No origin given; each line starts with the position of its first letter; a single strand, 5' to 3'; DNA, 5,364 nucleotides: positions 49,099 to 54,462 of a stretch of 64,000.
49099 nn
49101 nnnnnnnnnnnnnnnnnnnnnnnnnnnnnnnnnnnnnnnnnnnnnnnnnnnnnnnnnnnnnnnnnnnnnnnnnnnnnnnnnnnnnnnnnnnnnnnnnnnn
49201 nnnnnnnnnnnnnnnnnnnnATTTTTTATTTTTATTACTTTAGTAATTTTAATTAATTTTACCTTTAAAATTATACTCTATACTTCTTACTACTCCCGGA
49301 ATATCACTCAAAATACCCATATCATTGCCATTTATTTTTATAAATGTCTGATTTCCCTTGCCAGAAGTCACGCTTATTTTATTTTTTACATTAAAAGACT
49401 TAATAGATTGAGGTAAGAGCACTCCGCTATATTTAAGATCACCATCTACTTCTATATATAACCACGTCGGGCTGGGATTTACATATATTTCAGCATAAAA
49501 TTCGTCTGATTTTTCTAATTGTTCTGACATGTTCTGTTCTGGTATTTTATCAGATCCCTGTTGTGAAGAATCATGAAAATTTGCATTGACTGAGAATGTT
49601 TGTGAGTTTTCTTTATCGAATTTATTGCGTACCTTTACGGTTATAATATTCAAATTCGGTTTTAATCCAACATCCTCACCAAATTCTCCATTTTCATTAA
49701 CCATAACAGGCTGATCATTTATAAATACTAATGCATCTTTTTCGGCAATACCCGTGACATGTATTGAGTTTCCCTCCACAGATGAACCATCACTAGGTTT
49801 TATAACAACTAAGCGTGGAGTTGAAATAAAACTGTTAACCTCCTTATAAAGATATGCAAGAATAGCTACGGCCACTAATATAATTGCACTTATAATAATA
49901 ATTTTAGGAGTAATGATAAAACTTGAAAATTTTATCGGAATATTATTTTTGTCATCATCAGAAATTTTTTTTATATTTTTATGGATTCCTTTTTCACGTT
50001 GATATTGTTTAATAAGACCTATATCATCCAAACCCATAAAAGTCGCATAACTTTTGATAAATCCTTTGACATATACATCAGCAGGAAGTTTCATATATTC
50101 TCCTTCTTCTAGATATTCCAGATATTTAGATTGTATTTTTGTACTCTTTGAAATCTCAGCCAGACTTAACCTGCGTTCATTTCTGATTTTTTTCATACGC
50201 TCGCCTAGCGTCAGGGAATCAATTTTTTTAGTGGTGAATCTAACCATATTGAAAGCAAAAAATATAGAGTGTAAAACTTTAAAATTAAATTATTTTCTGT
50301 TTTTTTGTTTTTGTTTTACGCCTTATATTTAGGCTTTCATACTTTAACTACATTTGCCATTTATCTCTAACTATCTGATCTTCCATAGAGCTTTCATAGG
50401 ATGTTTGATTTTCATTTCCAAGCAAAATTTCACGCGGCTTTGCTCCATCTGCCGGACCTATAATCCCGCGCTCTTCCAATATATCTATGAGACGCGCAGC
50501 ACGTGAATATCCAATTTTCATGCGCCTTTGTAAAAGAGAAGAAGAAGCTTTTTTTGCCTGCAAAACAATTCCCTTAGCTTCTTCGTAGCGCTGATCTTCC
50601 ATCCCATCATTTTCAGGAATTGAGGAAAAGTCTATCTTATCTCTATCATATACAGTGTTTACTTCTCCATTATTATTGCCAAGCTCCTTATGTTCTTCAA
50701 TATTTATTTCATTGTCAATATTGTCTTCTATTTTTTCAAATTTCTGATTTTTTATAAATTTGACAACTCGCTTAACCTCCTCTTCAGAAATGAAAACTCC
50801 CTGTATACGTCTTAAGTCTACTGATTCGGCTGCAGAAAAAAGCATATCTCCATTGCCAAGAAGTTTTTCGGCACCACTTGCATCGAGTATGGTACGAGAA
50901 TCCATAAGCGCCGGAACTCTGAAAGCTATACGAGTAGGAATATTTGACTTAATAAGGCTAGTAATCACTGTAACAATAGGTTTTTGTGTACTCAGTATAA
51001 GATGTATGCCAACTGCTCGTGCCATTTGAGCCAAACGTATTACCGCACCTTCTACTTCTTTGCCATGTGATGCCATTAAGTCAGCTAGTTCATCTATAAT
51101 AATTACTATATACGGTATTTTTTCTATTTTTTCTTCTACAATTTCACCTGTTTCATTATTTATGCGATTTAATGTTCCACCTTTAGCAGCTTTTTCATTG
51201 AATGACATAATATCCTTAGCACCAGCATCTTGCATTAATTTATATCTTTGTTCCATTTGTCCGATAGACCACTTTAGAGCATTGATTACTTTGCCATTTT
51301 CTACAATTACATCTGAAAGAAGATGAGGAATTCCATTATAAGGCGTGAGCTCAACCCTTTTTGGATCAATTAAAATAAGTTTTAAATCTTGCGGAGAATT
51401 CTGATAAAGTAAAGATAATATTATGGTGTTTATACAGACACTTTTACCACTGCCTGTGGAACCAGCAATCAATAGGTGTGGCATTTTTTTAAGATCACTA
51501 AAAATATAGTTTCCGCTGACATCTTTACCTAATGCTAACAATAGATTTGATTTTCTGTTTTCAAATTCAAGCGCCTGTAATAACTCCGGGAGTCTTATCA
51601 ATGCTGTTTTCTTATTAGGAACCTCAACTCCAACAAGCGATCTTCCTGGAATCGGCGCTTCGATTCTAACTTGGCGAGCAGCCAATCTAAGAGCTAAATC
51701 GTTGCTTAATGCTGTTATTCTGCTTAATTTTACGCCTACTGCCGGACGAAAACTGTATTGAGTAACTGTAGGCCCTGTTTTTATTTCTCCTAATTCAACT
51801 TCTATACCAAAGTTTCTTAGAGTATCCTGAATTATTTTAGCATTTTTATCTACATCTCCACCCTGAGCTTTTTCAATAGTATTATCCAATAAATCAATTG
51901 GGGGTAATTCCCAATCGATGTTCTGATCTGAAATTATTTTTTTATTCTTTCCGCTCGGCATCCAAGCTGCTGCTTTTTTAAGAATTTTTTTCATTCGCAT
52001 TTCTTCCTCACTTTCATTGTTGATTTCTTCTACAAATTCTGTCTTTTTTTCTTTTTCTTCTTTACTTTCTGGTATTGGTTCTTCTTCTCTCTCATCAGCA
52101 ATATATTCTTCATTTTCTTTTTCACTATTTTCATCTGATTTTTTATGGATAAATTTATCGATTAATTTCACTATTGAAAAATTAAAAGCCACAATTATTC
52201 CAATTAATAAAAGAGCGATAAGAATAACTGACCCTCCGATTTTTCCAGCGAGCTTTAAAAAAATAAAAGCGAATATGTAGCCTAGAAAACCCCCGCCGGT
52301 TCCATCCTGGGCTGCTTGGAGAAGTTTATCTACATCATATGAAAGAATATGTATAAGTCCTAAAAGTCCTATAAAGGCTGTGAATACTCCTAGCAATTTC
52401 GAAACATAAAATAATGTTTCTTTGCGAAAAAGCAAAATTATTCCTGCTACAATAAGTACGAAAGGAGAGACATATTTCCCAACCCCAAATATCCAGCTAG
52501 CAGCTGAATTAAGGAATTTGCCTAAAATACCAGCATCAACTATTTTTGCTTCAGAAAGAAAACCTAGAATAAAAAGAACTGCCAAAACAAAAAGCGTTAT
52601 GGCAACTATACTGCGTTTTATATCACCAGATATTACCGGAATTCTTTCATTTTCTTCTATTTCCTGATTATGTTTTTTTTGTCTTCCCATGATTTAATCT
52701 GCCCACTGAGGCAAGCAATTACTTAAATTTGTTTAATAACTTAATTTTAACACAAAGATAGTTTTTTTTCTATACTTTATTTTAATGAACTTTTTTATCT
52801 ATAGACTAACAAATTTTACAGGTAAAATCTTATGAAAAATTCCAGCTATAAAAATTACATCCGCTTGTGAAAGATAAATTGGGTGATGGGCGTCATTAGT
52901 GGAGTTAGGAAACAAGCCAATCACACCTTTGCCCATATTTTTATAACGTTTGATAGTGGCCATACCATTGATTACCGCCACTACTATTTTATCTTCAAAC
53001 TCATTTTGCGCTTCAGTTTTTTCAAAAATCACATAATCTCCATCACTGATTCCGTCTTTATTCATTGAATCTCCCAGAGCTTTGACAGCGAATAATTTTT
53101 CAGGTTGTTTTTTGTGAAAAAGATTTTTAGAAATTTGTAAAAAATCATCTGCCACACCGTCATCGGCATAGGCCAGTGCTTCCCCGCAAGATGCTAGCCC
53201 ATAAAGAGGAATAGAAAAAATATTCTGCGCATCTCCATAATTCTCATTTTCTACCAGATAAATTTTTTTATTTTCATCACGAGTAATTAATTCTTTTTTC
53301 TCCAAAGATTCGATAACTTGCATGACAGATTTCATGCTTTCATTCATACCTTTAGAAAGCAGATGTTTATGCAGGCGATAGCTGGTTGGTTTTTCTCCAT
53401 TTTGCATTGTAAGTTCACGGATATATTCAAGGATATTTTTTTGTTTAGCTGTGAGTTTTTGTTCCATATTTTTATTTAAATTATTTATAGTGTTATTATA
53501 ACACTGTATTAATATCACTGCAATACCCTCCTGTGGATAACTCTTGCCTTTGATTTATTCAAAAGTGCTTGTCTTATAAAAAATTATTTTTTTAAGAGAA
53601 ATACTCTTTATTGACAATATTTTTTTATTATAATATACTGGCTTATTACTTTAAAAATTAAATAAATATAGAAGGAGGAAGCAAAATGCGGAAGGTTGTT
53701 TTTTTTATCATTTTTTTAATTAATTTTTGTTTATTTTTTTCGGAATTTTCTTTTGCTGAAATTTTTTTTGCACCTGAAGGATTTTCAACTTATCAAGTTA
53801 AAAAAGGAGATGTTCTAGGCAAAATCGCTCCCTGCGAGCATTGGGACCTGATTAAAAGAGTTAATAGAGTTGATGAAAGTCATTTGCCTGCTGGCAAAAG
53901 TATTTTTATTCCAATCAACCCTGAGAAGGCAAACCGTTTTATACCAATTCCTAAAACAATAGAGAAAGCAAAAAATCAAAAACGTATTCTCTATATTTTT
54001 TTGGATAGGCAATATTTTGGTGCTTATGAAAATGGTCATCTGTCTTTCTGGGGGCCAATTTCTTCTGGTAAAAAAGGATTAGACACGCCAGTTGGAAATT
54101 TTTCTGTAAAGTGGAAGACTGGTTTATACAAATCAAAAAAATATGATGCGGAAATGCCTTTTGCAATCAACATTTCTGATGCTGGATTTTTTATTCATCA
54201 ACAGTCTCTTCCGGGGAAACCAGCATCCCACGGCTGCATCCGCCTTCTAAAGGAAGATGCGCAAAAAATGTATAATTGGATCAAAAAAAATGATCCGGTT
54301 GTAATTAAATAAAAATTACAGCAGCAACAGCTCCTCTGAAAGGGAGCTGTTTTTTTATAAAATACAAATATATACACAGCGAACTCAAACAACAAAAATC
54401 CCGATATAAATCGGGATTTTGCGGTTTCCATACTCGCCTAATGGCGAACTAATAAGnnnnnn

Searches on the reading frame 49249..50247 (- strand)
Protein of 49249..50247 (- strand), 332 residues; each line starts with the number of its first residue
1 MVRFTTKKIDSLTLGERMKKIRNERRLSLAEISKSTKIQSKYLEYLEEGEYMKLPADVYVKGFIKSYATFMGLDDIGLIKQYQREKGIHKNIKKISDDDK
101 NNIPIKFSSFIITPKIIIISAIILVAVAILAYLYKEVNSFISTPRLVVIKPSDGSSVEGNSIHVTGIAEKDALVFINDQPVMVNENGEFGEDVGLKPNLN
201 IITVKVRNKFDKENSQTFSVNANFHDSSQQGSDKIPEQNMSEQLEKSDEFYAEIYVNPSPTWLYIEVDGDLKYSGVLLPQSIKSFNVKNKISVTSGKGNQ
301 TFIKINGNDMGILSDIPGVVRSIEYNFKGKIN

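Call 8: search_protein_families(library=pfam, proteins=[window:49249-50247:-], max_evalue=0.001)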
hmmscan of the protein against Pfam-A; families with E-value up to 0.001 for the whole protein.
window:49249-50247:- (332 aa): 4 families
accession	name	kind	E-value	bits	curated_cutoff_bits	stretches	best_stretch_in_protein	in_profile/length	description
PF13413.12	HTH_25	-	5.6e-20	71.4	24.6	1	18-75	2-59/62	Helix-turn-helix domain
PF09136.16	Glucodextran_B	-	5.8e-09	36.2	27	1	144-223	1-82/83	Glucodextranase, domain B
PF12844.13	HTH_19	-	6.5e-06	26.4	30.2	1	15-74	1-54/64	Helix-turn-helix domain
PF13464.11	RodZ_C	-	0.00042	20.6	23.9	1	260-323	7-71/72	RodZ C-terminal domain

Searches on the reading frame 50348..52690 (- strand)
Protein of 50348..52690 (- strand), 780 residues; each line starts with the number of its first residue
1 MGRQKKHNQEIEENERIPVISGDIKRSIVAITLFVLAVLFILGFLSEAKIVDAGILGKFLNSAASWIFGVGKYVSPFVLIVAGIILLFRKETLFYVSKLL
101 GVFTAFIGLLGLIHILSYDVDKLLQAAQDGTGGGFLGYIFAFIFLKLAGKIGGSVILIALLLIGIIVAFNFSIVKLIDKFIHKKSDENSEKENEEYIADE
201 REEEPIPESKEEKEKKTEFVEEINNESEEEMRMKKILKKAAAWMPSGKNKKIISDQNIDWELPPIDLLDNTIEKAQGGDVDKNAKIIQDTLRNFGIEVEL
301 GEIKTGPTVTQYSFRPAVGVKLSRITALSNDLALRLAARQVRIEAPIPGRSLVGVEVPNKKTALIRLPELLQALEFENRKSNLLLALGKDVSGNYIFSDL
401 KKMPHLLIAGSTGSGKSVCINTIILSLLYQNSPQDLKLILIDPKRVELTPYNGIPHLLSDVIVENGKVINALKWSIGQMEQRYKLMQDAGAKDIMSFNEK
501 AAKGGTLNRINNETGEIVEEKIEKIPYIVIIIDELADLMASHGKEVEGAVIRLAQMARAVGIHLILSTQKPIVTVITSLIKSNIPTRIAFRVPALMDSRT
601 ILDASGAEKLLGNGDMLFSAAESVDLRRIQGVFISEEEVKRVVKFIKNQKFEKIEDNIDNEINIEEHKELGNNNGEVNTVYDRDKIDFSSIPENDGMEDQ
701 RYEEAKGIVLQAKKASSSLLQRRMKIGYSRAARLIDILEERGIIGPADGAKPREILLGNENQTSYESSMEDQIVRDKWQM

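Call 8: search_protein_families(library=pfam, proteins=[window:50348-52690:-], max_evalue=0.001)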
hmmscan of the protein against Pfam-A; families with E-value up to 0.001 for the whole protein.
window:50348-52690:- (780 aa): 6 families
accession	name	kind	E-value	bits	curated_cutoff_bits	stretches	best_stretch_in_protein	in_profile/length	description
PF01580.24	FtsK_SpoIIIE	-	7.3e-62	209.1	24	1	367-571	2-219/221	FtsK/SpoIIIE family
PF17854.6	FtsK_alpha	-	1.2e-30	106.1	22.9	1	262-359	1-101/101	FtsK alpha domain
PF09397.16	FtsK_gamma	-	1.4e-25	89.2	30.6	1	698-757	3-62/63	Ftsk gamma domain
PF13491.11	FtsK_4TM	-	4.1e-11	43.3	23.1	1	53-180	47-170/171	4TM region of DNA translocase FtsK/SpoIIIE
PF12846.13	AAA_10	-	8.5e-05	22.2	27.5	1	402-445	20-59/362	AAA-like domain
PF01935.23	DUF87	-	0.0003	21.4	23.2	1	399-459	17-69/220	Helicase HerA, central domain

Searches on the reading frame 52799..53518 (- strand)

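Call 8: search_protein_families(library=pfam, proteins=[window:52799-53518:-], max_evalue=0.001)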
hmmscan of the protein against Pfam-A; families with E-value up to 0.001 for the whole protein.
window:52799-53518:- (239 aa): 2 families
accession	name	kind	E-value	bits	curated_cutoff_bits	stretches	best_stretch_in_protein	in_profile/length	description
PF00717.28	Peptidase_S24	-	1.4e-18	67.1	23.3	1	104-225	1-113/116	Peptidase S24-like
PF01726.22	LexA_DNA_bind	-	0.00017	21.8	23.7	1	20-84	2-62/65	LexA DNA binding domain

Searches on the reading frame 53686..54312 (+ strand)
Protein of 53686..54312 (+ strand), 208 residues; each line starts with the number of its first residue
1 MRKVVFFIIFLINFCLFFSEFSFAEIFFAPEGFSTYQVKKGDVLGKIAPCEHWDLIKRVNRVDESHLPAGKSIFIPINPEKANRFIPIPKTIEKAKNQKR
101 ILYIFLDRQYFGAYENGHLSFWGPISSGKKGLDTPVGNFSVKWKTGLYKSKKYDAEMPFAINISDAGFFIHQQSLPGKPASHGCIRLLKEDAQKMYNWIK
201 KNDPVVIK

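Call 8: search_protein_families(library=pfam, proteins=[window:53686-54312:+], max_evalue=0.001)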
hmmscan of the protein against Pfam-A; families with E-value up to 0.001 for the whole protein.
window:53686-54312:+ (208 aa): 2 families
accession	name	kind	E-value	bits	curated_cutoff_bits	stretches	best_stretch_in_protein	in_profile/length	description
PF03734.19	YkuD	-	1.1e-19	71.9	23.4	1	101-207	3-146/146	L,D-transpeptidase catalytic domain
PF01476.26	LysM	-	0.00066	20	20.9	0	36-76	1-43/43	LysM domain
